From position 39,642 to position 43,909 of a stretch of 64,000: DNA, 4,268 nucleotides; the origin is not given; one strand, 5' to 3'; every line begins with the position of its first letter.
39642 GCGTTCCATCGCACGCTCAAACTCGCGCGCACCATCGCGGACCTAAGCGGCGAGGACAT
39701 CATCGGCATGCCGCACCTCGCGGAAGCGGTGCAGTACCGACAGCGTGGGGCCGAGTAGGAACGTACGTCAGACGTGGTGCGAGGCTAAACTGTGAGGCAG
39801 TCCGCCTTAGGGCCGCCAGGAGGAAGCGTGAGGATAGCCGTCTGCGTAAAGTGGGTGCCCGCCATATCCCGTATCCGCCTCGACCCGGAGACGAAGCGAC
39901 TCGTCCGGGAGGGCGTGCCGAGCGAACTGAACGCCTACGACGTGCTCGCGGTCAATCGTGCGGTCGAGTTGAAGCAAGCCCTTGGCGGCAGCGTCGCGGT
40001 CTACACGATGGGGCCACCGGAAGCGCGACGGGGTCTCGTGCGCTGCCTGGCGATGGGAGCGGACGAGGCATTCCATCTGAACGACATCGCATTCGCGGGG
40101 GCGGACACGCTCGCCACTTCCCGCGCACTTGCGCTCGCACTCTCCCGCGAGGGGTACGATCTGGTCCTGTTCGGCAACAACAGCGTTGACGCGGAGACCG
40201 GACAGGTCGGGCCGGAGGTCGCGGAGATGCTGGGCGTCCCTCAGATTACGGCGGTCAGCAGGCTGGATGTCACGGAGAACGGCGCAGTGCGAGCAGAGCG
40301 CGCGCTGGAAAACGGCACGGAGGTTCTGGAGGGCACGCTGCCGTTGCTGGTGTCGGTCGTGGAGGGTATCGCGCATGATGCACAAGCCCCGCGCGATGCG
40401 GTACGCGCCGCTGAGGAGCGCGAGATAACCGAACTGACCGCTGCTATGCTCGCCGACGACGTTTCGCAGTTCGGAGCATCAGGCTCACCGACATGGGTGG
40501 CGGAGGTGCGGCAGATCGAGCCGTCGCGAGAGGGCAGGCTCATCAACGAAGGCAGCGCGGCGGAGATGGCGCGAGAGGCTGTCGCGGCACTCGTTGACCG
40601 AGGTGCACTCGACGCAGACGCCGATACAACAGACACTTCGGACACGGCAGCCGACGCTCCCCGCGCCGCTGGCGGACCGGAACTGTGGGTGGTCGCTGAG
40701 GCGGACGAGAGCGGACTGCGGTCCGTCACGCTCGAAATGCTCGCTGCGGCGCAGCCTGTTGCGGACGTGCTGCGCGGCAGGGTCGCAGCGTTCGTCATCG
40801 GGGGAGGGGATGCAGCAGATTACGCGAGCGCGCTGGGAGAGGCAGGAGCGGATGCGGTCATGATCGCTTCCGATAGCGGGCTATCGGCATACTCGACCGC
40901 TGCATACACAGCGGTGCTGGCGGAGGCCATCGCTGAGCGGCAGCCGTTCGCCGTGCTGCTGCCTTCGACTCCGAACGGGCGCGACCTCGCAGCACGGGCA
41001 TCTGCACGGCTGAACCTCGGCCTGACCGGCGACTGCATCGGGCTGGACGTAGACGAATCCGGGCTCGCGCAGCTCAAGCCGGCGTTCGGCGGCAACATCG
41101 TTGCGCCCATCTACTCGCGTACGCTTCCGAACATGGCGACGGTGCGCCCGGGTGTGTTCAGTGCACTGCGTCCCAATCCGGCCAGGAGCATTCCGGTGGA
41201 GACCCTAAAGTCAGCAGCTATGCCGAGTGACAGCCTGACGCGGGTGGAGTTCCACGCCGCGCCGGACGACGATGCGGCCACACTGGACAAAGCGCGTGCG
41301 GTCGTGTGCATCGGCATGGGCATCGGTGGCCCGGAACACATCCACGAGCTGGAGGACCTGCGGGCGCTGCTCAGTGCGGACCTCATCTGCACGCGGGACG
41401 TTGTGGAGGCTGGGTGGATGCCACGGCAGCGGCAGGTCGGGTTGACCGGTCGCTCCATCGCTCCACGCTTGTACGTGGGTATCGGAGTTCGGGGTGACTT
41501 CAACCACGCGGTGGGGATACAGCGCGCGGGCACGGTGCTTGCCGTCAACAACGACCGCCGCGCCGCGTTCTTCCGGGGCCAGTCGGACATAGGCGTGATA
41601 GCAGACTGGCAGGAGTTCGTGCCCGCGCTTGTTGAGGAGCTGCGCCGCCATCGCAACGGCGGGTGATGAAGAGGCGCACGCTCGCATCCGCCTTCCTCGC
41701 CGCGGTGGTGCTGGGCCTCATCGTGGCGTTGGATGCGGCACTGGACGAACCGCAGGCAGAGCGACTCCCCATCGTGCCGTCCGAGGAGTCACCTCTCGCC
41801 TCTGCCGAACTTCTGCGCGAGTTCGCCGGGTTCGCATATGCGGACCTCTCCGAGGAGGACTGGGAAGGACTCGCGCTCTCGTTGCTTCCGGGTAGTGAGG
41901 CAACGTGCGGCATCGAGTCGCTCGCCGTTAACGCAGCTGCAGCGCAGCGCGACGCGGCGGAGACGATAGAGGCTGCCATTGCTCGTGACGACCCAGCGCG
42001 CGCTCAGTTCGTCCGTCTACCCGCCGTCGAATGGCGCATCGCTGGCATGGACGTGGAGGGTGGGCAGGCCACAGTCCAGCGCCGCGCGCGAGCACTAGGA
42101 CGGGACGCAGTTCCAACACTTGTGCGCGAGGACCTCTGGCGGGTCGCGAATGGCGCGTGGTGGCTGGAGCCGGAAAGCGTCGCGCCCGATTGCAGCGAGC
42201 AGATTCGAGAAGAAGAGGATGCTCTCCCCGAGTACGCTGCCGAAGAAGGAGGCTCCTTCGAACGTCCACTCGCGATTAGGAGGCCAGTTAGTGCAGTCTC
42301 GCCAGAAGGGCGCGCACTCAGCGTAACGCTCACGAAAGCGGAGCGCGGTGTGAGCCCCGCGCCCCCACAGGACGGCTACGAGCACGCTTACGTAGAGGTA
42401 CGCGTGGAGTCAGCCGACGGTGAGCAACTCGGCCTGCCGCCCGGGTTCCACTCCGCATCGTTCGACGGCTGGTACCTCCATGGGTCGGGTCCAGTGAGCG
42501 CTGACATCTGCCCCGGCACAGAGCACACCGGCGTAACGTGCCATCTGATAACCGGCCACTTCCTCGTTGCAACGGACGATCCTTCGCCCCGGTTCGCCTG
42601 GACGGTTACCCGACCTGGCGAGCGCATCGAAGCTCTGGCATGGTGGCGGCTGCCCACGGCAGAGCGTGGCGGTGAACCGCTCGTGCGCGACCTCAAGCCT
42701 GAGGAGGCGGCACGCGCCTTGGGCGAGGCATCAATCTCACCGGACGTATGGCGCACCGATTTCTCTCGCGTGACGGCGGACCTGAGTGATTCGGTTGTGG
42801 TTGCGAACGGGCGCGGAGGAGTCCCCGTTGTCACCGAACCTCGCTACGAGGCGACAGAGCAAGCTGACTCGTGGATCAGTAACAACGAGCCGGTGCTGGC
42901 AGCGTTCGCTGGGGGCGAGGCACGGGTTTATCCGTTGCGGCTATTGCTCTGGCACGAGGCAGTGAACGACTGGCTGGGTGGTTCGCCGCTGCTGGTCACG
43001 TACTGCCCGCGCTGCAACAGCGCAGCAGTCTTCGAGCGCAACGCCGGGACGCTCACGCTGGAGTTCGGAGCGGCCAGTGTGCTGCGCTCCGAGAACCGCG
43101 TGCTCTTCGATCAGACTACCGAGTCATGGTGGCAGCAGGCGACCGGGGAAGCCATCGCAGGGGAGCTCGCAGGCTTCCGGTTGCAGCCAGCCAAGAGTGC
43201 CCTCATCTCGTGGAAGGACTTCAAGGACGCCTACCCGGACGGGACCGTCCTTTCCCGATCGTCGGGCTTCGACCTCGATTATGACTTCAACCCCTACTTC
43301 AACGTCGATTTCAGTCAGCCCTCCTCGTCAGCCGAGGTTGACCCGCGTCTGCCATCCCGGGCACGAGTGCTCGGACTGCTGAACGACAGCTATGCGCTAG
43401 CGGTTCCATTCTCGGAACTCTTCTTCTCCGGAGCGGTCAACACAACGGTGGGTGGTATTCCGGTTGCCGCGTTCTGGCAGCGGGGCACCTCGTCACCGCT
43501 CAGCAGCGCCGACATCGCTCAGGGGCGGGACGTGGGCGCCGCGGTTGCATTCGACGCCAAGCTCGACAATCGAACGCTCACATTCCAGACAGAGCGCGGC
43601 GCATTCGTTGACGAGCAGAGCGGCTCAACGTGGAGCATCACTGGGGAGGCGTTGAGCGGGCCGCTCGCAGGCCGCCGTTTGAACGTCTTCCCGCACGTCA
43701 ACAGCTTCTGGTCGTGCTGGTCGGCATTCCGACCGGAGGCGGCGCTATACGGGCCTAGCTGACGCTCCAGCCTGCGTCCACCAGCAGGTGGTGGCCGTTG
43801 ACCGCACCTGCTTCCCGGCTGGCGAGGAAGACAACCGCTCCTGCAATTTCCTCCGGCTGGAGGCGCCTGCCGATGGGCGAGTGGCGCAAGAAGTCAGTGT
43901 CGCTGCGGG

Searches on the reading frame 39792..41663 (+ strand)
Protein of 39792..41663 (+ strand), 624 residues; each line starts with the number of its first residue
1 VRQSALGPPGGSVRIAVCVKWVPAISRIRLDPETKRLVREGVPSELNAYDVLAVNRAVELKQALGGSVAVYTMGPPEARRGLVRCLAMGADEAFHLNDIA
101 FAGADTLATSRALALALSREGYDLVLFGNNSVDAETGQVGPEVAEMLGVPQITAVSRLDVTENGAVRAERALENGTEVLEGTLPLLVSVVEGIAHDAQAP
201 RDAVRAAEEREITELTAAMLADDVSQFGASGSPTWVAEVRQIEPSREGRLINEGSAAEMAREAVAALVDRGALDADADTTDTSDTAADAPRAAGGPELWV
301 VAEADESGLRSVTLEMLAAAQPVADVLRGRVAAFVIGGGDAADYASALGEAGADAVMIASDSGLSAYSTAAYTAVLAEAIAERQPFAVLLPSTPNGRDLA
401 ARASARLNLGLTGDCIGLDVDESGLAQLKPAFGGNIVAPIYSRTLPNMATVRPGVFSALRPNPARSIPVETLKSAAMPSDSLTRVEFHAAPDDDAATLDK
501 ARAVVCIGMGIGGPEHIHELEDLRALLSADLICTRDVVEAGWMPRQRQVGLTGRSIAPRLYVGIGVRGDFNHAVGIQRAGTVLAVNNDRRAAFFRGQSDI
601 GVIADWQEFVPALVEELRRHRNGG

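Call 11: search_protein_families(library=pfam, proteins=[window:39792-41663:+], max_evalue=0.0001)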
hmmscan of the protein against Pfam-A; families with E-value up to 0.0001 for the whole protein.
window:39792-41663:+ (624 aa): 2 families
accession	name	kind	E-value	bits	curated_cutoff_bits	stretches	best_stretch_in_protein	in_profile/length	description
PF01012.27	ETF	-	3e-74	249.2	26.7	2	299-475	2-179/181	Electron transfer flavoprotein domain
PF00766.25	ETF_alpha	-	6.3e-24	84.2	27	1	498-577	2-81/81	Electron transfer flavoprotein FAD-binding domain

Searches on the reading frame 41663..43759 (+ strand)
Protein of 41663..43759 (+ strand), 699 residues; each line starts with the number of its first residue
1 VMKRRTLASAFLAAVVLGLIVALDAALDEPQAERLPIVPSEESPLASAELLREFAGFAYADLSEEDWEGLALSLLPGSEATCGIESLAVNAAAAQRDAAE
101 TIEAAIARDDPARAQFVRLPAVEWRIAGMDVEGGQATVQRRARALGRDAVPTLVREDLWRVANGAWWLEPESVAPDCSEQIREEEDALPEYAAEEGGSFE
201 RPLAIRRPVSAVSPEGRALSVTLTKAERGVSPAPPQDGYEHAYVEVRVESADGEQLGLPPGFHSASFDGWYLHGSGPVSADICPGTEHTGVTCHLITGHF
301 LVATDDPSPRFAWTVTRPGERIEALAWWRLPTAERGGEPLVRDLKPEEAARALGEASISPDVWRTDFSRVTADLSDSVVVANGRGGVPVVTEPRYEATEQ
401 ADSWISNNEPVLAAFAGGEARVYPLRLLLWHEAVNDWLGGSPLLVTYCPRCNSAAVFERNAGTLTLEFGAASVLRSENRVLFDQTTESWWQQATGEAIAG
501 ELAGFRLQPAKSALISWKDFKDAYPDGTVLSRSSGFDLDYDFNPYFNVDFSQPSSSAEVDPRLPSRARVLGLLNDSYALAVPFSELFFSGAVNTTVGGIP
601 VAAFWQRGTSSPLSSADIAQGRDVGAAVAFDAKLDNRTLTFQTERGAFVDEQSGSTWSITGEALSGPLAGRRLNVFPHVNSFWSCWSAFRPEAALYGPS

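Call 11: search_protein_families(library=pfam, proteins=[window:41663-43759:+], max_evalue=0.0001)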
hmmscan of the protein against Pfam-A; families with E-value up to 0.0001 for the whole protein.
window:41663-43759:+ (699 aa): 1 family
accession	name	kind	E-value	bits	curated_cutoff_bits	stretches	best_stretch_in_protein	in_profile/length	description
PF11376.13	DUF3179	-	4.1e-80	269.8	27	1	385-692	2-291/292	Protein of unknown function (DUF3179)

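Call 47: find_related_loci(query=window:41663-43759:+, collection=genome_contigs, flank=10000)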
Query window:41663-43759:+ (699 aa) in genome_contigs; peptide patterns used: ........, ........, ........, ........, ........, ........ (x = any residue, [..] = any of these).
122 stretches matched a pattern; 18 encode a relative of the query (tblastn E <= 1e-3); 17 distinct loci.
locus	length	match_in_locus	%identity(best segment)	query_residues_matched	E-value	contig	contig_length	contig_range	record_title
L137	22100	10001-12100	82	1-699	0e+0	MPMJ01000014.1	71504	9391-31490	MAG: SAR202 cluster bacterium bin16 NODE_667_length_71504_cov_10.9955_ID_1333, whole genome shotgun sequence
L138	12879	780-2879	83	1-699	0e+0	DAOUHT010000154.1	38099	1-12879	MAG TPA_asm: Dehalococcoidia bacterium isolate S18_111 54537, whole genome shotgun sequence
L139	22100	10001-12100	81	1-699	0e+0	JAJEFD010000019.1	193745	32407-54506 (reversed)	MAG: Dehalococcoidia bacterium isolate p16x34bins.71 k141_770631, whole genome shotgun sequence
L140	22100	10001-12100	80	1-699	0e+0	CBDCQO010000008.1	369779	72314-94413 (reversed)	MAG: Dehalococcoidia bacterium isolate 69a24162-ed58-4481-bed2-2caa30729e5d genome assembly, contig: contig_8, whole gen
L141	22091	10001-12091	79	1-696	0e+0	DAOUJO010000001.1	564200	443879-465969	MAG TPA_asm: Dehalococcoidia bacterium isolate S34_268 k113_602608, whole genome shotgun sequence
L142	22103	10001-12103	79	1-699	0e+0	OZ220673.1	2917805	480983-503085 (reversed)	MAG: Dehalococcoidia bacterium isolate 74ad39ee-730f-4e91-a86b-9a5c45ef094d genome assembly, chromosome: 1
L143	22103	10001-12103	79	1-699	0e+0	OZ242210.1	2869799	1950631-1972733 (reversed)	MAG: Dehalococcoidia bacterium isolate 2dcd4ef8-4200-4d3b-942c-b6f2e12e8c0d genome assembly, chromosome: 1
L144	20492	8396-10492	74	2-699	0e+0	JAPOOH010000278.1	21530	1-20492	MAG: Chloroflexota bacterium isolate APA_bin_2 c_000000369592, whole genome shotgun sequence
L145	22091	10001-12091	74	1-696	0e+0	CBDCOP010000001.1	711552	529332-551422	MAG: Dehalococcoidia bacterium isolate 0cbdef8c-498a-4e31-a88f-bb18f8401b77 genome assembly, contig: contig_1, whole gen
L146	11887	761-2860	72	1-699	0e+0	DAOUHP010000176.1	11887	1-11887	MAG TPA_asm: Dehalococcoidia bacterium isolate S16_96 k189_159505, whole genome shotgun sequence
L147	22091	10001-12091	71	1-696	0e+0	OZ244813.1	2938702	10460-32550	MAG: Dehalococcoidia bacterium isolate c597d9ae-e839-4a6c-83f3-3d6bda73bc97 genome assembly, chromosome: 1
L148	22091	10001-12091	74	1-696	0e+0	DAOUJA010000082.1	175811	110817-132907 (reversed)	MAG TPA_asm: Dehalococcoidia bacterium isolate S32_235 k113_1669172, whole genome shotgun sequence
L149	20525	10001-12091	71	1-696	0e+0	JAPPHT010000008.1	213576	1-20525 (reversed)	MAG: Chloroflexota bacterium isolate RHO1_bin_8 NODE_93_length_213576_cov_18.912964, whole genome shotgun sequence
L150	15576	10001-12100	82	1-699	0e+0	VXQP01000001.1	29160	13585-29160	MAG: Chloroflexi bacterium isolate SB0664_bin_11 NODE_1065_length_29160_cov_19.191136, whole genome shotgun sequence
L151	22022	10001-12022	77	24-696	0e+0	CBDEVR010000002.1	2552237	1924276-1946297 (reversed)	MAG: Dehalococcoidia bacterium isolate 58e95461-d50d-4896-8677-afe07c5a1cd5 genome assembly, contig: contig_2, whole gen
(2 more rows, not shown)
